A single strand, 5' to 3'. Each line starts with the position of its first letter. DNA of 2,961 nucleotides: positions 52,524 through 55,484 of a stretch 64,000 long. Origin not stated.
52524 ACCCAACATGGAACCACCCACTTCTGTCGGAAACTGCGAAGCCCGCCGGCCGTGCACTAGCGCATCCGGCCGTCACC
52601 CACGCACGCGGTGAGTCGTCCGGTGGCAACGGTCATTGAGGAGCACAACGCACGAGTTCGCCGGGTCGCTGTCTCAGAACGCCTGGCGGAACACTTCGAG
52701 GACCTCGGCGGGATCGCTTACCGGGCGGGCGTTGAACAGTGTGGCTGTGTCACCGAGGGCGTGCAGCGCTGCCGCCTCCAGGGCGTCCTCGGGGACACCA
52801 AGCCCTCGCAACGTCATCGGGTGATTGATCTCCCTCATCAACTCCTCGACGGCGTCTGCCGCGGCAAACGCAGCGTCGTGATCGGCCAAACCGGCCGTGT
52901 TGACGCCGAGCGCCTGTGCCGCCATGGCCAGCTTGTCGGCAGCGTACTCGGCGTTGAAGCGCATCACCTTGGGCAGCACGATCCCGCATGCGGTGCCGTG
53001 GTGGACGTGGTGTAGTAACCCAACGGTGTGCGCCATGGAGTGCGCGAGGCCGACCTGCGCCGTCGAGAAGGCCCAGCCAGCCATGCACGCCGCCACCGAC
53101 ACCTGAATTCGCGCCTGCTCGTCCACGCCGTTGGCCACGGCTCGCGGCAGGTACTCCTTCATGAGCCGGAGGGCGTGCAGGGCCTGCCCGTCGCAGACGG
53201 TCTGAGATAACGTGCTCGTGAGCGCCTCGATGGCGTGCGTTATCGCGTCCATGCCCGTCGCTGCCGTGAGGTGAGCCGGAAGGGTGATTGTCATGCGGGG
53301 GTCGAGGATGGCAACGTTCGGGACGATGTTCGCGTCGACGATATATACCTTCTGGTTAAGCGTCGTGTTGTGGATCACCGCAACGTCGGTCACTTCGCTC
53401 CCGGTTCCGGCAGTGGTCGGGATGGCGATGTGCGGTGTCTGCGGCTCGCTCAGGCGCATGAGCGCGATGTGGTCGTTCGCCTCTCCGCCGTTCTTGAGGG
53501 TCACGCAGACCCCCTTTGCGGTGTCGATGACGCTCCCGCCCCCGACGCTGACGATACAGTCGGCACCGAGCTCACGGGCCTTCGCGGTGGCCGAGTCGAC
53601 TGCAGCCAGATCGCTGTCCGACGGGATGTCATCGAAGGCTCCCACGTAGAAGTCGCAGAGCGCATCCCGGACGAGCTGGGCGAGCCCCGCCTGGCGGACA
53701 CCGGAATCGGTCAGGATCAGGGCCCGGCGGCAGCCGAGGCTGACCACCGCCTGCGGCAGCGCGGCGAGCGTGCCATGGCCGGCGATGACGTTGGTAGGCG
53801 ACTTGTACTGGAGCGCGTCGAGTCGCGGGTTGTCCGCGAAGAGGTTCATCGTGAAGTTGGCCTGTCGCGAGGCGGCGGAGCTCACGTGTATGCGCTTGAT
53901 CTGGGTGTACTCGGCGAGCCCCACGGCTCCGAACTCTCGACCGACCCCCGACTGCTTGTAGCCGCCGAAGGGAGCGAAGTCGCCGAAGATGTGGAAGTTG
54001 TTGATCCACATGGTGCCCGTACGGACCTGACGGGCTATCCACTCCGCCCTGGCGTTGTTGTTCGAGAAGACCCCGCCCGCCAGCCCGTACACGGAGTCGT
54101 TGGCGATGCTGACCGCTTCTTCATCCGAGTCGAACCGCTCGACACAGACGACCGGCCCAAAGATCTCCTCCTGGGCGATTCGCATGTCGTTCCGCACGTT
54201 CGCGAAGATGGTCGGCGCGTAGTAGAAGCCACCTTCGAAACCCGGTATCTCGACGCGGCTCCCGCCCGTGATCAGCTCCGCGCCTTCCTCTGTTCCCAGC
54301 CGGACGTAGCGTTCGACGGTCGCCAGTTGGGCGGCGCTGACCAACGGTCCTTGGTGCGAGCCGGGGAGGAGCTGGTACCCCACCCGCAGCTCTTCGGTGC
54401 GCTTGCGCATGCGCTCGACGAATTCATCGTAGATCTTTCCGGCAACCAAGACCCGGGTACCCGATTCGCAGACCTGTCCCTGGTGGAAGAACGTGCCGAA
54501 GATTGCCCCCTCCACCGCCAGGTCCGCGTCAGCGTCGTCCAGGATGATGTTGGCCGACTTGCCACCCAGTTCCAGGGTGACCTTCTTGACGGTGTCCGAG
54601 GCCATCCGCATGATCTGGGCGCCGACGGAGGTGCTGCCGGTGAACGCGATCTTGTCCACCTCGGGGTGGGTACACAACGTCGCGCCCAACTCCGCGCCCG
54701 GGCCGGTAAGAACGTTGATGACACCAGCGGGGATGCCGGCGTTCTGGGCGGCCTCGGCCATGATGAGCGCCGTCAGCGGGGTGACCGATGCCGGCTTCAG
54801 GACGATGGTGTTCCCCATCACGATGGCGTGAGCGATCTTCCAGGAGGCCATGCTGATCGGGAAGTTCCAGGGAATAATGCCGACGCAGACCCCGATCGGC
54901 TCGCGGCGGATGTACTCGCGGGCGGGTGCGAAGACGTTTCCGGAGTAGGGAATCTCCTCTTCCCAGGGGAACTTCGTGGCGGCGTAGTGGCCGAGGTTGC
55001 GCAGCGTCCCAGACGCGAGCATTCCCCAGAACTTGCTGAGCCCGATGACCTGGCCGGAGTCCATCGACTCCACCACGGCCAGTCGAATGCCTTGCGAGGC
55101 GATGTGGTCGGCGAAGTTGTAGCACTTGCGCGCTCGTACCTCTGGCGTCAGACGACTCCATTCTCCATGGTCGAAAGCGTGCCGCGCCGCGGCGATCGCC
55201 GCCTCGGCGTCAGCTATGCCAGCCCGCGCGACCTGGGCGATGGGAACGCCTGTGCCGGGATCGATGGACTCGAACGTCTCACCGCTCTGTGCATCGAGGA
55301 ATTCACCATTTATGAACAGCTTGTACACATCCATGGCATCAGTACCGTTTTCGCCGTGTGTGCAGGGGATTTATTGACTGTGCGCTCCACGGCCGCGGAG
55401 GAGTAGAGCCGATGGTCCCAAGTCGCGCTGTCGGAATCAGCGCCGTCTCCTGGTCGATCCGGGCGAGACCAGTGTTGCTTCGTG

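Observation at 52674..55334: Aldehyde dehydrogenase :: Fe-alcohol dehydrogenase fusion that is not a classical AdhE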

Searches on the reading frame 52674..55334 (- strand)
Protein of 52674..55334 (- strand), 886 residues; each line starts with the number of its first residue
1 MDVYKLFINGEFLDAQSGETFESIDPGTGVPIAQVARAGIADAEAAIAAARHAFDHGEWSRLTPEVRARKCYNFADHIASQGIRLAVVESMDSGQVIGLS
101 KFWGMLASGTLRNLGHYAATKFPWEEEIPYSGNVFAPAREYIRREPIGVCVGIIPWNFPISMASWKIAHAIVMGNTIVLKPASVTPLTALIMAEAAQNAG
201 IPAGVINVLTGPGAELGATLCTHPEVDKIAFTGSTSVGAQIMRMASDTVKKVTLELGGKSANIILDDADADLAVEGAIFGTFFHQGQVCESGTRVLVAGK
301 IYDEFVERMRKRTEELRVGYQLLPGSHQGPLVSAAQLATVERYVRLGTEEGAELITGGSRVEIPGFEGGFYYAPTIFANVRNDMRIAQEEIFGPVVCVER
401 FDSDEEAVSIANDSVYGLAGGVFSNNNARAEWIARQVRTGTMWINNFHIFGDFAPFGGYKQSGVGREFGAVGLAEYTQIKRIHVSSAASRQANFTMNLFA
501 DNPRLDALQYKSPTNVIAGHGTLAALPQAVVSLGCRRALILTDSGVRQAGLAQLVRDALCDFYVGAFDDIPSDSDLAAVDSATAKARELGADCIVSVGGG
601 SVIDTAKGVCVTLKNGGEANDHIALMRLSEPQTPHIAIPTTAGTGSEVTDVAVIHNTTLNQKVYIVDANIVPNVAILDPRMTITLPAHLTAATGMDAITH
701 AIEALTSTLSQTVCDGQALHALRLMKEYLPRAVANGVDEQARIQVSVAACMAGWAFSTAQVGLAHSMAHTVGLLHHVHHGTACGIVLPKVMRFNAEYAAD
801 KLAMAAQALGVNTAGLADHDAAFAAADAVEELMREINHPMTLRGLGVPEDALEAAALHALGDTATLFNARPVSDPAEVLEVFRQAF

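Call 3: search_protein_families(library=pfam, proteins=[window:52674-55334:-], max_evalue=0.01)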
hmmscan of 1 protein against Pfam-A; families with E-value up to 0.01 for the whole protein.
window:52674-55334:- (886 aa): 4 families
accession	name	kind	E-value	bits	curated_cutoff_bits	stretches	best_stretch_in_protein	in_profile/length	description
PF00171.27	Aldedh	-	1.3e-160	535.4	23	1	13-481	2-460/461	Aldehyde dehydrogenase family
PF25137.1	ADH_Fe_C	-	6.9e-47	160.1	27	1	690-885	1-193/194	Fe-containing alcohol dehydrogenase family, C-terminal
PF00465.25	Fe-ADH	-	6.1e-44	150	31.3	1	513-679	1-168/168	Iron-containing alcohol dehydrogenase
PF13685.12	Fe-ADH_2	-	3.5e-10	40.5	28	1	519-611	3-95/149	Iron-containing alcohol dehydrogenase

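Call 4: search_protein_families(library=ncbifam, proteins=[window:52674-55334:-], max_evalue=0.001)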
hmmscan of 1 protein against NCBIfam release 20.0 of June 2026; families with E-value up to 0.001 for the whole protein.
window:52674-55334:- (886 aa): 59 families (the best 25 are shown)
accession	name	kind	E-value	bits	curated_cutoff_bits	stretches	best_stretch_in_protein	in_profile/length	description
TIGR01804.1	BADH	equivalog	3.6e-158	526.9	668.6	1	7-480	1-467/467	betaine-aldehyde dehydrogenase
NF009725.0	PRK13252.1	equivalog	3.5e-139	464.4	593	1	3-486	6-481/488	betaine-aldehyde dehydrogenase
NF045735.1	PaDhStyDPseudo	equivalog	4.1e-134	447.9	850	1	5-484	4-481/483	phenylacetaldehyde dehydrogenase StyD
TIGR02299.1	HpaE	equivalog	8.9e-132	440.1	638.35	1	5-490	2-482/488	5-carboxymethyl-2-hydroxymuconate semialdehyde dehydrogenase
NF045736.1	PaDhStyDRhodo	equivalog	3.7e-130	434.7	800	1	5-483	4-476/479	phenylacetaldehyde dehydrogenase StyD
NF010000.0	PRK13473.1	subfamily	7e-130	433.8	615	1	5-484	4-472/475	aminobutyraldehyde dehydrogenase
NF050026.1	AcaldDHExaC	equivalog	3.2e-120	402.1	900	1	3-491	15-500/503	acetaldehyde dehydrogenase ExaC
TIGR04284.1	aldehy_Rv0768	hypoth_equivalog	9.2e-120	400.8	775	1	5-483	2-477/480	aldehyde dehydrogenase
NF007352.0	PRK09847.1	equivalog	2.8e-117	392.3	850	1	5-485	21-492/495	aldehyde dehydrogenase PuuC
TIGR03216.1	OH_muco_semi_DH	equivalog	7.6e-114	381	693.25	1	5-484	2-479/481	2-hydroxymuconic semialdehyde dehydrogenase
TIGR01780.1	SSADH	subfamily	7.9e-108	361.2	646.35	1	24-480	2-448/448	succinate-semialdehyde dehydrogenase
NF042993.1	AlphKGSA_gudD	equivalog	2.2e-107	359.8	770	1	3-484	3-480/481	alpha-ketoglutaric semialdehyde dehydrogenase GucD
NF052305.1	DioxValDhHalo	equivalog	1.4e-101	340.8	750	1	2-483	3-480/483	2,5-dioxovalerate dehydrogenase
NF006916.0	PRK09407.1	equivalog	4.7e-101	339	521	1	15-489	30-497/526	succinic semialdehyde dehydrogenase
NF007497.0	PRK10090.1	equivalog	5.6e-101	338.7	500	1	3-484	6-477/480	aldehyde dehydrogenase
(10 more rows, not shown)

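Call 5: search_solved_structures(query=window:52674-55334:-, max_evalue=1e-20)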
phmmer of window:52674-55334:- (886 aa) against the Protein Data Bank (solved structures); distinct sequences matched with E-value up to 1e-20: 278 (the best 60 are shown).
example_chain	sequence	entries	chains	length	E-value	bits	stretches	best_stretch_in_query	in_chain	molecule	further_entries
9ldl_C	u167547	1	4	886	0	1314.7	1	1-886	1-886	Aldehyde dehydrogenase family protein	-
4qf6_A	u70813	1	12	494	1.2e-120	407.6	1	4-484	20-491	Aldehyde dehydrogenase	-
7kqv_A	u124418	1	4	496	2.8e-120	406.3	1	6-484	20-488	Aldehyde dehydrogenase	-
5gtk_A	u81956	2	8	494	4.2e-120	405.7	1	4-484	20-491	Betaine-aldehyde dehydrogenase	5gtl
5gt6_A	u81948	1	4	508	4.7e-120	405.6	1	4-484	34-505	Betaine-aldehyde dehydrogenase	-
4qet_A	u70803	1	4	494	3.3e-119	402.8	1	4-484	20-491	Aldehyde dehydrogenase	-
1cw3_A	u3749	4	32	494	1.2e-117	397.6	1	5-484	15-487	MITOCHONDRIAL ALDEHYDE DEHYDROGENASE | ALDEHYDE DEHYDROGENASE, MITOCHONDRIAL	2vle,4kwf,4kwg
1nzx_A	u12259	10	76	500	1.3e-117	397.5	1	5-484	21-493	Aldehyde dehydrogenase | Aldehyde dehydrogenase, mitochondrial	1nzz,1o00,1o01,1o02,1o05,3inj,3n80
4fr8_A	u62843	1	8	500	1.4e-117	397.4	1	5-484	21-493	Aldehyde dehydrogenase, mitochondrial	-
5l13_A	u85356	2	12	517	1.5e-117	397.3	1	5-484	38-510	Aldehyde dehydrogenase, mitochondrial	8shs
1zum_A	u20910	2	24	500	1.8e-117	397.1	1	5-484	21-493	Aldehyde dehydrogenase | Aldehyde dehydrogenase, mitochondrial precursor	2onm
2onn_A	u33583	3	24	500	4.7e-117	395.7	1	5-484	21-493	Aldehyde dehydrogenase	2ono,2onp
3n81_A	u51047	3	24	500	6.5e-117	395.2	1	5-484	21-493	Aldehyde dehydrogenase, mitochondrial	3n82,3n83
4pxl_A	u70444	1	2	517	1.9e-116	393.7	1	4-482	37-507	Cytosolic aldehyde dehydrogenase RF2C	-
1nzw_A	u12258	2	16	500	3e-116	393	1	5-484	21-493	Aldehyde dehydrogenase | Aldehyde dehydrogenase, mitochondrial precursor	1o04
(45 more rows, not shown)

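Call 6: search_solved_structures(query=window:52674-55334:-, max_evalue=1e-200, show_alignments=1)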
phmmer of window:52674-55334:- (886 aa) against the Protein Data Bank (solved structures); distinct sequences matched with E-value up to 1e-200: 1.
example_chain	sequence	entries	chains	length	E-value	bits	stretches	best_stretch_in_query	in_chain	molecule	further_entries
9ldl_C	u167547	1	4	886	0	1314.7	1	1-886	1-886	Aldehyde dehydrogenase family protein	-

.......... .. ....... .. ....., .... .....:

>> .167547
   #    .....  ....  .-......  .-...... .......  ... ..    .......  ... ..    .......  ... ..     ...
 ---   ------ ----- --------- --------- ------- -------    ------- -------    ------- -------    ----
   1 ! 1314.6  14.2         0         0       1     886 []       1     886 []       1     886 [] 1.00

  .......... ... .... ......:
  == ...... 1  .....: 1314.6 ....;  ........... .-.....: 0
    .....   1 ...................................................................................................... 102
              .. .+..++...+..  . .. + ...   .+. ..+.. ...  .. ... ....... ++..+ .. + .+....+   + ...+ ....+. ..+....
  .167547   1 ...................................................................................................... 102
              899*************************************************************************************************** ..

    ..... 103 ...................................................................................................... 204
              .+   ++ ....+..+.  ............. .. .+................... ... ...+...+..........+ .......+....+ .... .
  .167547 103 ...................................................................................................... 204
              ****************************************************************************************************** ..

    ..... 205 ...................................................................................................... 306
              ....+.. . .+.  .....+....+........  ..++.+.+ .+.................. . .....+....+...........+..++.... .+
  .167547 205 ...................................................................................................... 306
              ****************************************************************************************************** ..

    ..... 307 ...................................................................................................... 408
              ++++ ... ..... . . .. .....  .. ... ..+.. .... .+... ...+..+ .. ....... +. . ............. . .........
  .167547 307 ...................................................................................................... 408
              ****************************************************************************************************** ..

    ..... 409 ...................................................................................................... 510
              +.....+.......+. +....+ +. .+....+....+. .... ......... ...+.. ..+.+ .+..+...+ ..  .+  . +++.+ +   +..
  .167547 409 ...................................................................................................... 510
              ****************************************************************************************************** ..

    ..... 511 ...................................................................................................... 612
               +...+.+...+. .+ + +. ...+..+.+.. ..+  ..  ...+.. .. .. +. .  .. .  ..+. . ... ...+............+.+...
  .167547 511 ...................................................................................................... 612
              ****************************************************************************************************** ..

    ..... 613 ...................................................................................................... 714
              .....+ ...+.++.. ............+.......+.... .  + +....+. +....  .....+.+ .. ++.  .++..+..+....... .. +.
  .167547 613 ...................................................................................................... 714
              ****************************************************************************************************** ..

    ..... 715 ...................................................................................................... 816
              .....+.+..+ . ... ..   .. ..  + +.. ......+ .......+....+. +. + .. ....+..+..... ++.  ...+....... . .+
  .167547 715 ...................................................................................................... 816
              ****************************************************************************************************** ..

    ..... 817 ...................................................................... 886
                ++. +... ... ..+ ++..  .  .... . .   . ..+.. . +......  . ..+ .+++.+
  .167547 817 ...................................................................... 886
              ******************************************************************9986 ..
